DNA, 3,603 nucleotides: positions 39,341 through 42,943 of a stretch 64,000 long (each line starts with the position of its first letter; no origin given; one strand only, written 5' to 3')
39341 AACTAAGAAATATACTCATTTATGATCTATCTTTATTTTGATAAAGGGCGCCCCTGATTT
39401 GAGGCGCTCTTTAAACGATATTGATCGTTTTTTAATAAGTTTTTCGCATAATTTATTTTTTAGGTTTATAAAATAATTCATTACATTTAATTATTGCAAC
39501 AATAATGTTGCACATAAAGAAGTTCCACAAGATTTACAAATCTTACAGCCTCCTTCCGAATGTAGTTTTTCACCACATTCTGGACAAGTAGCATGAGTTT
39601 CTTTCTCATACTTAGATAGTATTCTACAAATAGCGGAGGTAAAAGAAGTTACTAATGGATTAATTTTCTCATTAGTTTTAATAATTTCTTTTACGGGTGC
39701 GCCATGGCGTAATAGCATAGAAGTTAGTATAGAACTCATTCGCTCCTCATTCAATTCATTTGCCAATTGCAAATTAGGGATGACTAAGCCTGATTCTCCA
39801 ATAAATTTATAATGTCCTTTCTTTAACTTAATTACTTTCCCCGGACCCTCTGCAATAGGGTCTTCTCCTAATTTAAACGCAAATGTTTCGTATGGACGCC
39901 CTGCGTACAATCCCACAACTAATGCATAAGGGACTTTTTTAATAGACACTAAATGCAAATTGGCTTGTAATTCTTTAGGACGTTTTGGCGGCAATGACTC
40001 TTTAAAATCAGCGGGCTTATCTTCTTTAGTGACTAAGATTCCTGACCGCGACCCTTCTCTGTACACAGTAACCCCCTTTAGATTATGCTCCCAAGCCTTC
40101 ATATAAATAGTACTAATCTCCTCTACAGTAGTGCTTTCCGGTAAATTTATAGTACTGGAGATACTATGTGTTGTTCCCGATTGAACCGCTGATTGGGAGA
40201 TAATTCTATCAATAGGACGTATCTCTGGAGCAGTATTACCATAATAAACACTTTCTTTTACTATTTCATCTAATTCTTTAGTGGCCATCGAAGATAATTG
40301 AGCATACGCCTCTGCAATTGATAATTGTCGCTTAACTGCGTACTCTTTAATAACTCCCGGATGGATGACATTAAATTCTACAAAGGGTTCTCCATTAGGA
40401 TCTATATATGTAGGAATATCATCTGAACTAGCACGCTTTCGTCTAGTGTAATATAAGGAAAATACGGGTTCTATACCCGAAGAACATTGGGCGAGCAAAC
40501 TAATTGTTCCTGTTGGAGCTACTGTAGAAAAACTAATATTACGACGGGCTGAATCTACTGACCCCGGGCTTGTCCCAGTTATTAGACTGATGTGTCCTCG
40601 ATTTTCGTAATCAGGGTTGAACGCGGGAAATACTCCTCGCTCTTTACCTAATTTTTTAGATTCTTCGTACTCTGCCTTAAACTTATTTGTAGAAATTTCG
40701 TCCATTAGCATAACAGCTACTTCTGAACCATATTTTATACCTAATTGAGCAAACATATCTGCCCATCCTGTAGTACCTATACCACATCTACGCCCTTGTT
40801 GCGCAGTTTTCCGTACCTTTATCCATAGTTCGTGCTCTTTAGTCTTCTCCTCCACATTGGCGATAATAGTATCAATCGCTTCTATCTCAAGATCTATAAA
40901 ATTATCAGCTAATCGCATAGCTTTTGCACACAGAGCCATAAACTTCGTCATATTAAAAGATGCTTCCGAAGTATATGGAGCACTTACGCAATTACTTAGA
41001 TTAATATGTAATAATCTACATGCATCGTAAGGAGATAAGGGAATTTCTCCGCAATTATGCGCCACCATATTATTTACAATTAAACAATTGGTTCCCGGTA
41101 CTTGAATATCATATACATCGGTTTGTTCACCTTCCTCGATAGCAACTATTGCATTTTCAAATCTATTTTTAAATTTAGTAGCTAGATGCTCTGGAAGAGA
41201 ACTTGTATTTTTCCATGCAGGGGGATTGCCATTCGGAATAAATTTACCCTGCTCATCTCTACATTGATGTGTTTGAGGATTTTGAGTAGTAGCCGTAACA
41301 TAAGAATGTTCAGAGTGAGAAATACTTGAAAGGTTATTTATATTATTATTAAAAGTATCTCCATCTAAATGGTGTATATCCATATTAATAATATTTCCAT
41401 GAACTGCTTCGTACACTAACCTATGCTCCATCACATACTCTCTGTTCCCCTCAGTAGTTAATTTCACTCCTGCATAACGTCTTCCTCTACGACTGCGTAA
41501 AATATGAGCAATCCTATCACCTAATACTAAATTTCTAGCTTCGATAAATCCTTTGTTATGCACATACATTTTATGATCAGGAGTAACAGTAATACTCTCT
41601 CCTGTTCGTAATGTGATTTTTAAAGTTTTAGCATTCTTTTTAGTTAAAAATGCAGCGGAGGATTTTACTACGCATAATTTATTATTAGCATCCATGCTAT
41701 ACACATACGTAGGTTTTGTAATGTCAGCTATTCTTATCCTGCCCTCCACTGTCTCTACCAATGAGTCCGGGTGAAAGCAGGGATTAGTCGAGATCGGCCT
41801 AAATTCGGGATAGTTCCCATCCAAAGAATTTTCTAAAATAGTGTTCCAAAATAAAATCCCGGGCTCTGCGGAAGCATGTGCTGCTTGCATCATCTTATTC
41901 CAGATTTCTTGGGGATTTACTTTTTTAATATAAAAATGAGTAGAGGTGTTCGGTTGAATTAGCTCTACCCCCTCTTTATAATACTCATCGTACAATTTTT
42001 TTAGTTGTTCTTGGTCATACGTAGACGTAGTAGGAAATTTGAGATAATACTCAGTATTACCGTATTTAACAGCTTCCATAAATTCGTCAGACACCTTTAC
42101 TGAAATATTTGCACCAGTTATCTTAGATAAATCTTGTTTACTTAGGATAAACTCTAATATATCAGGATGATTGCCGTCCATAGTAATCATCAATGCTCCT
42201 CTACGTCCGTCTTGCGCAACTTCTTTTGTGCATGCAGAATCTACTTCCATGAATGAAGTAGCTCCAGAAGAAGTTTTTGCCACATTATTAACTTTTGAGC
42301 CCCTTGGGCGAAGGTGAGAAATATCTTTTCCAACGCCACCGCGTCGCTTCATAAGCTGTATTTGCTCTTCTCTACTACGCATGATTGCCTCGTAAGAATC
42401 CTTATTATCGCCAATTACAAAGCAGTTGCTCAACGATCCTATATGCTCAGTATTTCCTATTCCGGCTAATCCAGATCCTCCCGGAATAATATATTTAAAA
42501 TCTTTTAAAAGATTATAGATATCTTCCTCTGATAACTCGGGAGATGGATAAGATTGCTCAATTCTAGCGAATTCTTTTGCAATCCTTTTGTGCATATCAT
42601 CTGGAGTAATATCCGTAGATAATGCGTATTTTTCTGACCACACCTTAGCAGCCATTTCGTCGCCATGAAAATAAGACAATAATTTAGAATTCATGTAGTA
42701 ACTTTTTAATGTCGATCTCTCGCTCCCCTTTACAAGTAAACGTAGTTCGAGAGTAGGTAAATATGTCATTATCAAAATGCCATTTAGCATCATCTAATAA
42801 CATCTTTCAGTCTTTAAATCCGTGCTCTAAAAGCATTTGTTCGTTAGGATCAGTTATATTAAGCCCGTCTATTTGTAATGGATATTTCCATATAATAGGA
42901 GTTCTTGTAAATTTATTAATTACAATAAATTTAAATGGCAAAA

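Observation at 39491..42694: HNH-type intein inserted at the thiyl-radical cysteine motif of class II RNR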

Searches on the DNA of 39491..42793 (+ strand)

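Call 7: search_dna_similar(query=window:39491-42793:+, collection=phages, mode=near, max_rows=25)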
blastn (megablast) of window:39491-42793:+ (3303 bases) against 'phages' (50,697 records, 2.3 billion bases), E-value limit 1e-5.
No match.

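Call 74: search_rna_families(sources=[L002, L004], threshold=evalue, max_evalue=0.01)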
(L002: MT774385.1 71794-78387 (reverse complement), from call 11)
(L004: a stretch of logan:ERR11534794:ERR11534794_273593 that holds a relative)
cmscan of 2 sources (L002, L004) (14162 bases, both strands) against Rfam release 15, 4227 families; matches with E-value up to 0.01: 1.
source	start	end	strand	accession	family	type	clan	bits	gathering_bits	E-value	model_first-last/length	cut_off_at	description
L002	2390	2607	+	RF00028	Intron_gpI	Intron;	-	33.8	50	1.6e-05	1-253/253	no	Group I catalytic intron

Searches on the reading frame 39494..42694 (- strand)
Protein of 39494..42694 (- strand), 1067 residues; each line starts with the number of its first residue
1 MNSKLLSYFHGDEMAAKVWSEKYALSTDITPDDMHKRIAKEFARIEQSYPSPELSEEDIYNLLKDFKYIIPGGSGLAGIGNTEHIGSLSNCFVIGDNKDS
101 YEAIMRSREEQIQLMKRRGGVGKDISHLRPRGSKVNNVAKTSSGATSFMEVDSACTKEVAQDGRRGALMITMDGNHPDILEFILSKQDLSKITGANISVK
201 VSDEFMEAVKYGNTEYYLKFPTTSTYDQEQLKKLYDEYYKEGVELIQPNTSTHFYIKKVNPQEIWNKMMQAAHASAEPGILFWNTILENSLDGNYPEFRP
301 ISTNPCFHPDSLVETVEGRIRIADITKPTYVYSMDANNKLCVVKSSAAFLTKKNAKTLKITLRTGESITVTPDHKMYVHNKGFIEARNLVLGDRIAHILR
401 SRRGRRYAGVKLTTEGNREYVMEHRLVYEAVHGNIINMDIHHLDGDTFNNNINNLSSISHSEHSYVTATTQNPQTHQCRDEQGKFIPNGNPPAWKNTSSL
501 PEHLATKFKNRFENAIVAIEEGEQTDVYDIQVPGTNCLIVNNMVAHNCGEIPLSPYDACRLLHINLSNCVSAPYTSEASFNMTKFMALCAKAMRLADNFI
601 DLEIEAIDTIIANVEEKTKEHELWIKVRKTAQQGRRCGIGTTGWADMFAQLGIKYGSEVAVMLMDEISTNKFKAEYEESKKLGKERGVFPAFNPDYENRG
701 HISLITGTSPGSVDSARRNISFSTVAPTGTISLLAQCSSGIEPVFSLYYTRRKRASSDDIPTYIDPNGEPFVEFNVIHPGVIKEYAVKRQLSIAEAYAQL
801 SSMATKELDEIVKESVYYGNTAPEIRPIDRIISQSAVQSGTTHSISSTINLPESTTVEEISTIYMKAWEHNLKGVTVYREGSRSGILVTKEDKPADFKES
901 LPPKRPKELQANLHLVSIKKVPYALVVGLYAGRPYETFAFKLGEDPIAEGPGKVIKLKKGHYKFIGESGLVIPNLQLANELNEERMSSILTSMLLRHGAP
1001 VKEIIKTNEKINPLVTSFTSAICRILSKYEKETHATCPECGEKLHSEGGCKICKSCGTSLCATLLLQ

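Call 5: search_protein_families(library=pfam, max_evalue=0.1, proteins=[window:39494-42694:-])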
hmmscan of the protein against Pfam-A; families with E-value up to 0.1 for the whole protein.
seq(1067 aa): 8 families
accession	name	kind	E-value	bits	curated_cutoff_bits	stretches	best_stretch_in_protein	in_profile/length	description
PF02867.20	Ribonuc_red_lgC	-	6.1e-83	279.7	23.9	1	89-878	1-523/523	Ribonucleotide reductase, barrel domain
PF14890.11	Intein_splicing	-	2e-12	47.6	35.8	1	320-547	10-155/155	Intein splicing domain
PF13392.12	HNH_3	-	5.1e-09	36.1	24.8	1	424-464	4-45/46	HNH endonuclease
PF00317.26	Ribonuc_red_lgN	-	2.6e-06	27.8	28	1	12-71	4-65/77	Ribonucleotide reductase, all-alpha domain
PF01079.26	Hint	-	3.1e-05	24.1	29.7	1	303-381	10-91/213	Hint module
PF12637.14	TSCPD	-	0.0025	18.5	22.8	1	988-1029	44-87/88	TSCPD domain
PF07591.16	PT-HINT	-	0.0041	17.8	27.7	1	312-395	1-87/137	Pretoxin HINT domain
PF13403.11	Hint_2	-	0.013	16.4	28.4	1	305-412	1-127/147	Hint domain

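Call 9: search_dna_similar(query=window:39494-42694:-, collection=phages, mode=protein, max_rows=30)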
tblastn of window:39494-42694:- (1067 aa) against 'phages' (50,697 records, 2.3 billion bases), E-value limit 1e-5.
Records with a match: 890; places in all: 893; records where one place covers at least 80% of the query: 6.
Best place of each record, by identity: <60% 890.
By first word of the organism name: Staphylococcus 225; Pseudomonas 76; Listeria 58; Streptomyces 57; Bacillus 47; Caulobacter 37; Bacteroides 33; Halorubrum 29; Rhodobacter 26; Mycobacterium 20; and 63 more.
By host as written in the record: - 88; Staphylococcus aureus 85; Listeria monocytogenes 47; Pseudomonas aeruginosa 30; Rhodobacter capsulatus YW1 25; Streptomyces griseus ATCC 10137 25; Bacteroides intestinalis DSM 108646 24; Pseudomonas aeruginosa PAO1 22; and 224 more.
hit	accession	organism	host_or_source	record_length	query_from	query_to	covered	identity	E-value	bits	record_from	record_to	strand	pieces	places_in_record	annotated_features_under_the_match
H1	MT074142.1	Bacteroides phage DAC23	Bacteroides thetaiotaomicron VPI-5490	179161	1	1061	88%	43.0%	6e-123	734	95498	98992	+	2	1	hypothetical protein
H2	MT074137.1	Bacteroides phage DAC16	Bacteroides thetaiotaomicron VPI-5485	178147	1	1061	88%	43.0%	8e-123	733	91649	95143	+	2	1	hypothetical protein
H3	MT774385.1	uncultured phage cr108_1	human feces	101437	2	1065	77%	49.2%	2e-137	783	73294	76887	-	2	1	vitamin B12-dependent ribonucleotide reductase (x2) | hypothetical protein | dUTP diphosphatase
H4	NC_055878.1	uncultured phage cr108_1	human feces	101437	2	1065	77%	49.2%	2e-137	783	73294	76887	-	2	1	vitamin B12-dependent ribonucleotide reductase (x2) | hypothetical protein | dUTP diphosphatase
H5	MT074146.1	Bacteroides phage SJC03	Bacteroides thetaiotaomicron VPI-5494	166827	1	1061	88%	42.7%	3e-123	734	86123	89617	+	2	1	hypothetical protein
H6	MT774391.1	uncultured phage cr126_1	human feces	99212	6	1061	77%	47.0%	2e-121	737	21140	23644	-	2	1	vitamin B12-dependent ribonucleotide reductase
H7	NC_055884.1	uncultured phage cr126_1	human feces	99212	6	1061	77%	47.0%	2e-121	737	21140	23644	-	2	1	ribonucleotide reductase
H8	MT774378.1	uncultured phage cr106_1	human feces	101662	6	1062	77%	46.8%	3e-120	733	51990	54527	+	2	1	vitamin B12-dependent ribonucleotide reductase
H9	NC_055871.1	uncultured phage cr106_1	human feces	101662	6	1062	77%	46.8%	3e-120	733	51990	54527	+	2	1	ribonucleotide reductase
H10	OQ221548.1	Bacteroides phage PhiCrAssBcn13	Bacteroides intestinalis DSM 108646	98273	6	1061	77%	46.8%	3e-121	742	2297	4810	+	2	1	vitamin B12-dependent ribonucleotide reductase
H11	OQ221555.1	Bacteroides phage PhiCrAssBcn20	Bacteroides intestinalis DSM 108646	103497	6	1061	77%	46.7%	5e-120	739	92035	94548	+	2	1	vitamin B12-dependent ribonucleotide reductase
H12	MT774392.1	uncultured phage cr128_1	human feces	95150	1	1065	78%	46.0%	2e-112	725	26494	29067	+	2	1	vitamin B12-dependent ribonucleotide reductase | PD-(D/E)XK superfamily exonuclease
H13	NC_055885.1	uncultured phage cr128_1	human feces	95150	1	1065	78%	46.0%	2e-112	725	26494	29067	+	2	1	vitamin B12-dependent ribonucleotide reductase | PD-(D/E)XK superfamily exonuclease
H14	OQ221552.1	Bacteroides phage PhiCrAssBcn17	Bacteroides intestinalis DSM 108646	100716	6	1064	77%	46.2%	3e-119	733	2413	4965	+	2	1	vitamin B12-dependent ribonucleotide reductase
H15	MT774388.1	uncultured phage cr112_1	human feces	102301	6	1061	77%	46.4%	2e-120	740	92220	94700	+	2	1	vitamin B12-dependent ribonucleotide reductase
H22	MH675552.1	Bacteroides phage crAss001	Bacteroides intestinalis APC919/174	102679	6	1061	77%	46.2%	2e-120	731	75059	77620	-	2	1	vitamin B12-dependent ribonucleotide reductase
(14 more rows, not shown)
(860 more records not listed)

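Call 10: get_annotated_region(hit=H1, flank=1500)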
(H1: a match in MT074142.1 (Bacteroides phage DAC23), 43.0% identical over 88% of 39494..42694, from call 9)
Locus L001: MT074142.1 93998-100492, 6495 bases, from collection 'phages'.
description: Bacteroides phage DAC23, complete genome.
organism: Bacteroides phage DAC23 (NCBI taxid 2710501)
taxonomy: Viruses; Duplodnaviria; Heunggongvirae; Uroviricota; Caudoviricetes
host: Bacteroides thetaiotaomicron VPI-5490; source: primary sewage effluent collected as it entered a drainage canal; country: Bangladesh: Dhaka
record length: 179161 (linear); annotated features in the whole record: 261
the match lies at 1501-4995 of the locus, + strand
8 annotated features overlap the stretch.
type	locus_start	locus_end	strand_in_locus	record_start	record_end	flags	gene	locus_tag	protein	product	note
CDS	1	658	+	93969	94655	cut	-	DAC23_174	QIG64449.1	hypothetical protein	-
CDS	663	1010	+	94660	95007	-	-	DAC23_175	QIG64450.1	hypothetical protein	-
CDS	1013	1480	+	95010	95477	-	-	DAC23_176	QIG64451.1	hypothetical protein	-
CDS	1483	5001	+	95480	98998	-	-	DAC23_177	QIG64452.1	hypothetical protein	-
CDS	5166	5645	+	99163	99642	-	-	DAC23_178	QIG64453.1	hypothetical protein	-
CDS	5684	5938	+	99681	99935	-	-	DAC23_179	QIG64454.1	hypothetical protein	-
CDS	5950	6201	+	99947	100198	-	-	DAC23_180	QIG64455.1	hypothetical protein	-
CDS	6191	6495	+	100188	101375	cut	-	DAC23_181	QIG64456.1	hypothetical protein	-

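Call 11: get_annotated_region(hit=H3, flank=1500)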
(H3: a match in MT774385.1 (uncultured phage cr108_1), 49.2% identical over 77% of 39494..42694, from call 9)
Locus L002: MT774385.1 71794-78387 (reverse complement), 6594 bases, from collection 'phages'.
description: Uncultured phage cr108_1, complete genome.
organism: uncultured phage cr108_1 (NCBI taxid 2772069)
taxonomy: Viruses; Duplodnaviria; Heunggongvirae; Uroviricota; Caudoviricetes; Crassvirales; Steigviridae; Asinivirinae; Pipoluvirus; Pipoluvirus rarus
host: -; source: human feces; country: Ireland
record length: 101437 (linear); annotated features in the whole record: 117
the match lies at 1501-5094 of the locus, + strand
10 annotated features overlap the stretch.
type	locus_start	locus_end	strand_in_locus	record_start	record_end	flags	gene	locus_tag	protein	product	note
CDS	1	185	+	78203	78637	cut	-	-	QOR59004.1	endonuclease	gp_22624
CDS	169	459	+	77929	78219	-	-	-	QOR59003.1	hypothetical protein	gp_22623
CDS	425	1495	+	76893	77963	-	-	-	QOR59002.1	PD-(D/E)XK superfamily exonuclease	gp_22622; Exonuclease, PD-(D/E)XK superfamily [phiCrAss001]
CDS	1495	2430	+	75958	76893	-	-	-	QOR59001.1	vitamin B12-dependent ribonucleotide reductase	gp_22621; Vitamin B12-dependent ribonucleotide reductase [phiCrAss001]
CDS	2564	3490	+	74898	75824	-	-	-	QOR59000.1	hypothetical protein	gp_22620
CDS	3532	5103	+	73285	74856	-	-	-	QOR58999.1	vitamin B12-dependent ribonucleotide reductase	gp_22619; Vitamin B12-dependent ribonucleotide reductase [phiCrAss001]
CDS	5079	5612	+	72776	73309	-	-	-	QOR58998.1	dUTP diphosphatase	gp_22618; dUTP diphosphatase [phiCrAss001]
CDS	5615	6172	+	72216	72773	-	-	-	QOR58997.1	hypothetical protein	gp_22617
CDS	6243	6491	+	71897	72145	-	-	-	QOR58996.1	hypothetical protein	gp_22616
CDS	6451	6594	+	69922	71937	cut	-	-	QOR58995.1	DNA polymerase I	gp_22615; DNA polymerase I [phiCrAss001]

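Call 12: get_annotated_region(hit=H22, flank=1500)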
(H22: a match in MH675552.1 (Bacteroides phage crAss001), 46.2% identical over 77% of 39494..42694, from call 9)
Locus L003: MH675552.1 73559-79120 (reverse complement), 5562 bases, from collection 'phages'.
description: Bacteroides phage crAss001, complete genome.
organism: Bacteroides phage crAss001 (NCBI taxid 2301731)
taxonomy: Viruses; Duplodnaviria; Heunggongvirae; Uroviricota; Caudoviricetes; Crassvirales; Steigviridae; Asinivirinae; Kehishuvirus; Kehishuvirus primarius
host: Bacteroides intestinalis APC919/174; source: -; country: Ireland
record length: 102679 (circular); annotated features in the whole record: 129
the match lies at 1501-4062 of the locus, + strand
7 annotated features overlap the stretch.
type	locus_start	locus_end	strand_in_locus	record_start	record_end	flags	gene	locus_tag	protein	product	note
CDS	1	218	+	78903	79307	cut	-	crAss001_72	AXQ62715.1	endonuclease/holliday junction resolvase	Gp72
CDS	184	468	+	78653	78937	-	-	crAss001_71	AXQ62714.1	hypothetical protein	Gp71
CDS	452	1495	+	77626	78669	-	-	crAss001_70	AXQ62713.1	exonuclease, PD-(D/E)XK superfamily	Gp70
CDS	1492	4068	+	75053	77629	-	-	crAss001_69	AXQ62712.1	vitamin B12-dependent ribonucleotide reductase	Gp69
CDS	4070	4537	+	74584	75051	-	-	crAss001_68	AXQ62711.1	dUTP diphosphatase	Gp68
CDS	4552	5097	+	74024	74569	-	-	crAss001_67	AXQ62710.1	NUMOD4 motif HNH endonuclease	Gp67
CDS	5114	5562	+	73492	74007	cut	-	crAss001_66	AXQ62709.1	aspartyl protease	Gp66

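Call 38: find_related_loci(query=window:39494-42694:-, collection=viral_contigs, flank=3000)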
Query window:39494-42694:- (1067 aa) in viral_contigs; peptide patterns used: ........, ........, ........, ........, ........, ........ (x = any residue, [..] = any of these).
12 stretches matched a pattern; 11 encode a relative of the query (tblastn E <= 1e-3); 11 distinct loci.
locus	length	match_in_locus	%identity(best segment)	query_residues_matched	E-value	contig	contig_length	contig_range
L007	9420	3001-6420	38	6-1061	0e+0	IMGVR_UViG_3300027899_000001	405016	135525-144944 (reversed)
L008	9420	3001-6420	38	6-1061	0e+0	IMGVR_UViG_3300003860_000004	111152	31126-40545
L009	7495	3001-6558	40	1-1061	2e-116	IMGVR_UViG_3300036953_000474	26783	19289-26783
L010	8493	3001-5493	40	6-1061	1e-108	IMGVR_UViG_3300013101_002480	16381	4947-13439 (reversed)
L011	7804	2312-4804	39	6-1061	4e-108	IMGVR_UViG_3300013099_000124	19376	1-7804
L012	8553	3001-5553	40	6-1062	1e-107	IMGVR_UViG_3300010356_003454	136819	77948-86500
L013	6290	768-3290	41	1-1061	3e-107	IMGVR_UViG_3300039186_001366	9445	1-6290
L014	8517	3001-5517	39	1-1062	2e-106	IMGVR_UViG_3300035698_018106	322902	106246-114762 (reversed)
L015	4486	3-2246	39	91-1065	2e-99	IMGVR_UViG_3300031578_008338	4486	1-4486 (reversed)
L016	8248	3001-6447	36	6-1061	0e+0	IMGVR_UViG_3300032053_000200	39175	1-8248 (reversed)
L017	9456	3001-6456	36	1-1061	0e+0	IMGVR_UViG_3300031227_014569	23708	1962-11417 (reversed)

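Call 55: list_cluster_members(proteins=[window:39494-42694:-, window:39494-42793:-])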
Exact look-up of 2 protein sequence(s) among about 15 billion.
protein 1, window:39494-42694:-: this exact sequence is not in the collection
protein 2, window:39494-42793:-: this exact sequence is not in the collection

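Call 56: find_related_loci(query=window:39494-42694:-, collection=metagenome_contigs, flank=3000)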
Query window:39494-42694:- (1067 aa) in metagenome_contigs; peptide patterns used: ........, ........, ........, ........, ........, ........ (x = any residue, [..] = any of these).
50 stretches matched a pattern; 28 encode a relative of the query (tblastn E <= 1e-3); 28 distinct loci.
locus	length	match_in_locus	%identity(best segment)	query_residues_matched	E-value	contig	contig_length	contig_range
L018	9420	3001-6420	38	6-1061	0e+0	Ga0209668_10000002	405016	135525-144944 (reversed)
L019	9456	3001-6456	36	1-1061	0e+0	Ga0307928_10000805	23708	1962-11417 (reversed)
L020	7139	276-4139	41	6-1061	8e-118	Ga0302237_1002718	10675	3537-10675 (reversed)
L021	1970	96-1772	41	526-1062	2e-125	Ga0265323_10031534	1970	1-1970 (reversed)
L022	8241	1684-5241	40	1-1061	4e-116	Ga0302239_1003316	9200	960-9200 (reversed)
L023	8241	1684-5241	40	1-1061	4e-116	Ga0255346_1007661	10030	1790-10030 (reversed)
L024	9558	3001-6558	40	1-1061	4e-116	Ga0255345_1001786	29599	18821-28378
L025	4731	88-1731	40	539-1066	2e-114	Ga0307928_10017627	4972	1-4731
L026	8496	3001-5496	40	6-1062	1e-112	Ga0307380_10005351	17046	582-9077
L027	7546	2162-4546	42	6-1062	1e-108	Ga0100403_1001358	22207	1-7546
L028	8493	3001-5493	40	6-1061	2e-108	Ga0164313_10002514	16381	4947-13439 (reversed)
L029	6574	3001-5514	40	1-1061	7e-108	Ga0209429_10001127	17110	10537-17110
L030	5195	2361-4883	38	1-1066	7e-106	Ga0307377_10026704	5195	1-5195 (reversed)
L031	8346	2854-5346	39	6-1061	1e-105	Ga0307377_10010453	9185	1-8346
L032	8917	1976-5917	40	4-1062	3e-105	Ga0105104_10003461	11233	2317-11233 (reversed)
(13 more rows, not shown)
